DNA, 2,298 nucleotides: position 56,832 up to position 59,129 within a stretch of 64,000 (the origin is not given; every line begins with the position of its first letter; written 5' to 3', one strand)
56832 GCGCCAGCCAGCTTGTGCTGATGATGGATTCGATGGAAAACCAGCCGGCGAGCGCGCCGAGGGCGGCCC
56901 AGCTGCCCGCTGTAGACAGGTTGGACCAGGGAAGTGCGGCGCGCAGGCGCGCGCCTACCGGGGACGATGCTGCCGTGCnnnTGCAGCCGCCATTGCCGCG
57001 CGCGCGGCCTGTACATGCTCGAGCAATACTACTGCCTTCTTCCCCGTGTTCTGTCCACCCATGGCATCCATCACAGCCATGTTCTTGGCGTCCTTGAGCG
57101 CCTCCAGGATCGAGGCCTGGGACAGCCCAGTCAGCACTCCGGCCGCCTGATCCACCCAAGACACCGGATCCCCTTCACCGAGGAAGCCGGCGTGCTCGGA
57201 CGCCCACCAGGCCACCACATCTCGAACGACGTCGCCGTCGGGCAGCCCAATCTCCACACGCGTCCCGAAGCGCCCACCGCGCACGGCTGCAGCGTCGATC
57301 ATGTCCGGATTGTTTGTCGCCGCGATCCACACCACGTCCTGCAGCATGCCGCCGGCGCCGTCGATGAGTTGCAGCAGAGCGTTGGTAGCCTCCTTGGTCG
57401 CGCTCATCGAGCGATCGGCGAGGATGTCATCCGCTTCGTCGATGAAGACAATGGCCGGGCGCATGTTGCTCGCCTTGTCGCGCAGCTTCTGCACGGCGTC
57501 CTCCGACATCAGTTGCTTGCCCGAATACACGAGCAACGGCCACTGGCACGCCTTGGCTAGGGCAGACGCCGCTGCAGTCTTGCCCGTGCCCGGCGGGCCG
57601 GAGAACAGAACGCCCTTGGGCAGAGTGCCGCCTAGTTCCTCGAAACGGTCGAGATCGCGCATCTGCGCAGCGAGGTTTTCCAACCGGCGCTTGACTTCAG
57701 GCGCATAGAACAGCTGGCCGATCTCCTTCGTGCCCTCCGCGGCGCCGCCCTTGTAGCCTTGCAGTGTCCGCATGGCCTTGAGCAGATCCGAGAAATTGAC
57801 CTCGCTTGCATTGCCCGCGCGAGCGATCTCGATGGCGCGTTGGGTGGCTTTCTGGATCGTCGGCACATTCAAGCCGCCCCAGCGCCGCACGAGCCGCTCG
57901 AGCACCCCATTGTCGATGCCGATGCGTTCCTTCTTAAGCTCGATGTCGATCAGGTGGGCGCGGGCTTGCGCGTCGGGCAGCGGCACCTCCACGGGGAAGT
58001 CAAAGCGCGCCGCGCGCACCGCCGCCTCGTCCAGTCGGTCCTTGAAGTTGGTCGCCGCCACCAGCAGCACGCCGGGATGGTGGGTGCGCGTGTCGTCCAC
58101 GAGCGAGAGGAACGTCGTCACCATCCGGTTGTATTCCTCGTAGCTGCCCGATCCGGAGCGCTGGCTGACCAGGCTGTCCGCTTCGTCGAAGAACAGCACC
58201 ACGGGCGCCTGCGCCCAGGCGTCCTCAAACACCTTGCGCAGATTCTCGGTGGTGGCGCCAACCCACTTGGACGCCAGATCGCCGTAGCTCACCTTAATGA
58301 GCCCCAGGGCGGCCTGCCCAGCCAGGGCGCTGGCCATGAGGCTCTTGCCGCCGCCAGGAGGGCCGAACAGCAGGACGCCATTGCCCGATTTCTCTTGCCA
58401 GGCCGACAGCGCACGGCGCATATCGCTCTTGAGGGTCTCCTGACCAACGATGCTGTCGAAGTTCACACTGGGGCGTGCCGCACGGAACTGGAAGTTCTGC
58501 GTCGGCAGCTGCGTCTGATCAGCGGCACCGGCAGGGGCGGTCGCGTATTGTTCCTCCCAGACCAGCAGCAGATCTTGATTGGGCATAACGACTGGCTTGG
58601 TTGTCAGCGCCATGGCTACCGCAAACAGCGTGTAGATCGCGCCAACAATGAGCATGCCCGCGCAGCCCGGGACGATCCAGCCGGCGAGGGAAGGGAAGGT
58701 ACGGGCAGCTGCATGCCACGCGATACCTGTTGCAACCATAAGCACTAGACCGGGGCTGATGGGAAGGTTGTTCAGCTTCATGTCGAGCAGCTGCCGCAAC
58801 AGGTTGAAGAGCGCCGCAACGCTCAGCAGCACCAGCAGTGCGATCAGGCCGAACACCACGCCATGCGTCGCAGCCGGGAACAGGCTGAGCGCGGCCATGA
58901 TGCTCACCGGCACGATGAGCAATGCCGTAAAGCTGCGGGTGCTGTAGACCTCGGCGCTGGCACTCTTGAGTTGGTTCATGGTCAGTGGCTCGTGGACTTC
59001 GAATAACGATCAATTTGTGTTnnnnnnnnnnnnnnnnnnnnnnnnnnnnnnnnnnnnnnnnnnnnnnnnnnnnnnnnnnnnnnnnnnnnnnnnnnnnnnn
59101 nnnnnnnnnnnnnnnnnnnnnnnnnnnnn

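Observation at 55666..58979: Two-gene operon: membrane-anchored tandem AAA+ ATPase translationally coupled to a polytopic Lnt-like carbon-nitrogen hydrolase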

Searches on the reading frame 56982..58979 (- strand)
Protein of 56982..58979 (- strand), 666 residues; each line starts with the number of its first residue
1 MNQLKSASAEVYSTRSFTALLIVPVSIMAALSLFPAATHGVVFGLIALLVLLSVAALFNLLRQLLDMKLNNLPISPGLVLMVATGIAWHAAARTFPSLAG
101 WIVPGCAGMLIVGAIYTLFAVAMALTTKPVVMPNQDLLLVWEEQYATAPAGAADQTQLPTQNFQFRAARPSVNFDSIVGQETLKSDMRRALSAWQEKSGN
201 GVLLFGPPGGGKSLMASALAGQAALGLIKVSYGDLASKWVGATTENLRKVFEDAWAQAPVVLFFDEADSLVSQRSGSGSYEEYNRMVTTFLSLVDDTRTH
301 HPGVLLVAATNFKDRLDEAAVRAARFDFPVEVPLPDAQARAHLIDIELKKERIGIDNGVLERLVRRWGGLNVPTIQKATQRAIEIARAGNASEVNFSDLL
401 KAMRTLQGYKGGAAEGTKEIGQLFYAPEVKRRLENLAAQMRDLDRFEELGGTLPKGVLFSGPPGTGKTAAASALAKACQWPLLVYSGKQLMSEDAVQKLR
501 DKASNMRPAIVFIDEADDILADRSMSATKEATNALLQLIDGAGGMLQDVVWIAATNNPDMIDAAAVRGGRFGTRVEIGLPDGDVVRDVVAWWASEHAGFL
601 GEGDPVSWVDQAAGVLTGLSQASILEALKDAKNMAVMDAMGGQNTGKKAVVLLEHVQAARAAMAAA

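Call 3: search_protein_families(library=pfam, proteins=[window:56982-58979:-], max_evalue=0.01)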
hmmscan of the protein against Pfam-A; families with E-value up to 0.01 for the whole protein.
window:56982-58979:- (666 aa): 24 families
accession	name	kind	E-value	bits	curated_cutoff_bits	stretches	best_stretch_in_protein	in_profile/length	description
PF00004.35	AAA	-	1.7e-63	213.3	21.2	2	202-334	1-131/131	ATPase family associated with various cellular activities (AAA)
PF13191.12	AAA_16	-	2e-11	45.1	32.6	1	178-306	3-137/167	AAA ATPase domain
PF07728.20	AAA_5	-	2.1e-09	38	22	1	457-542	2-93/139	AAA domain (dynein-related subfamily)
PF05496.18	RuvB_N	-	2.4e-09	37.6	27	2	173-224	5-58/159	Holliday junction DNA helicase RuvB P-loop domain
PF13401.12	AAA_22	-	4.8e-09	37.1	27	0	241-316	65-130/130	AAA domain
PF00910.28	RNA_helicase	-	1.6e-07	32.2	21.5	0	202-289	1-77/105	RNA helicase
PF20720.3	nSTAND3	-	2.4e-07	31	27.2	0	457-540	20-96/155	Novel STAND NTPase 3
PF13521.12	AAA_28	-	3.3e-07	31.1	27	1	457-489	2-34/164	AAA domain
PF06068.19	TIP49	-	4.2e-07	29.9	23.8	1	455-520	51-118/347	TIP49 P-loop domain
PF13238.12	AAA_18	-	8.3e-07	29.9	29.4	0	457-503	1-44/128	AAA domain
PF25199.1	nSTAND_NTPase5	-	2.3e-06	28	34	0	449-522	36-111/145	Novel STAND NTPase 5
PF13671.12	AAA_33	-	3.3e-06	27.9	27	0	457-556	2-80/143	AAA domain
PF13207.12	AAA_17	-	4.1e-06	27.6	27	0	461-536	2-76/136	AAA domain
PF01695.23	IstB_IS21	-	1.6e-05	25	24.1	0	193-232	87-125/238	IstB-like ATP binding protein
PF07724.20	AAA_2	-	2e-05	25.2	27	1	457-542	6-102/166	AAA domain (Cdc48 subfamily)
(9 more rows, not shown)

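Call 4: search_protein_families(library=padloc, proteins=[window:56982-58979:-], max_evalue=0.01)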
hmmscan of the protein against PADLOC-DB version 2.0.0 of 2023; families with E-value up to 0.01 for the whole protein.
window:56982-58979:- (666 aa): 9 families
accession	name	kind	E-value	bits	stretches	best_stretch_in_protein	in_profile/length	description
PDLC02196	IetA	-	1.3e-60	203.8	2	191-406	114-321/374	-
PDLC04232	IetA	-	3.8e-44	149.4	2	191-347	108-258/330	-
PDLC02195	IetA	-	2.1e-40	137.3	2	199-402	137-332/395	-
PDLC00915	TRIP13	-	1.5e-27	94.8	2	181-406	45-291/302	TRIP13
PDLC04231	IetA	-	5.4e-27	93.2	2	197-342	115-254/262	-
PDLC00914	TRIP13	-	9.5e-20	69.2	2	243-367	121-248/302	TRIP13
PDLC04140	mad8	-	1.4e-07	29.4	1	197-310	25-130/314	mads_8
PDLC03838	DolB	-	0.00074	16.9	0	175-221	139-188/375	-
PDLC03920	MkoA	-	0.0098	12.2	0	458-476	635-653/1112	-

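Call 5: search_protein_families(library=ncbifam, proteins=[window:56982-58979:-], max_evalue=0.01)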
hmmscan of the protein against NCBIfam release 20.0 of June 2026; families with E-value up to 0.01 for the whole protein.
window:56982-58979:- (666 aa): 65 families (the best 25 are shown)
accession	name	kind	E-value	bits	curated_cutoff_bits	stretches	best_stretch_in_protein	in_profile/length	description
TIGR01241.2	FtsH_fam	equivalog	1.1e-62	212.6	600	2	200-404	196-400/598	ATP-dependent zinc metalloprotease FtsH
NF003069.1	PRK03992.1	subfamily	1.5e-62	212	500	2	199-407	165-373/379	proteasome-activating nucleotidase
TIGR01243.1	CDC48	subfamily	2.4e-58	198.1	802.65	2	170-376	448-662/733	CDC48 family AAA ATPase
TIGR01242.2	TIGR01242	subfamily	3.6e-57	194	500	2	200-407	149-356/362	proteasome-activating nucleotidase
NF042959.1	IteA_antiphage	equivalog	6e-54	183.6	510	2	190-403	116-321/367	anti-phage ATPase IteA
NF008004.0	PRK10733.1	equivalog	1.1e-51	175.6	1008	2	197-371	183-360/644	ATP-dependent zinc metalloprotease FtsH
NF047747.1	PrtsmActNtasePan2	equivalog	2.4e-51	175.2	700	2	199-406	185-392/397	proteasome-activating nucleotidase Pan2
NF047748.1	PrtsmActNtasePan1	equivalog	7.1e-50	170.2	750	2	199-404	182-387/405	proteasome-activating nucleotidase Pan1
TIGR03689.1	pup_AAA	equivalog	6.5e-41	140.6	504.75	3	193-350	210-380/512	proteasome ATPase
NF041006.2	cell_div_CdvC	equivalog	3.9e-39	134.6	650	2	162-376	90-312/370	cell division protein CdvC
NF003229.0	PRK04195.1-5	equivalog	1e-15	57.4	280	2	172-282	14-126/413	replication factor C large subunit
TIGR03922.1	T7SS_EccA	equivalog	1.7e-12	46.7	466.65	2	196-298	309-414/557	type VII secretion AAA-ATPase EccA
NF003226.0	PRK04195.1-1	equivalog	2e-11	43.5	588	2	174-234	13-75/405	replication factor C large subunit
NF000868.0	PRK00080.1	equivalog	6.2e-10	38.5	282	2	165-226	16-78/330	Holliday junction branch migration DNA helicase RuvB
TIGR00635.1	ruvB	equivalog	8.5e-10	38.1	299.05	2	456-516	32-90/305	Holliday junction branch migration DNA helicase RuvB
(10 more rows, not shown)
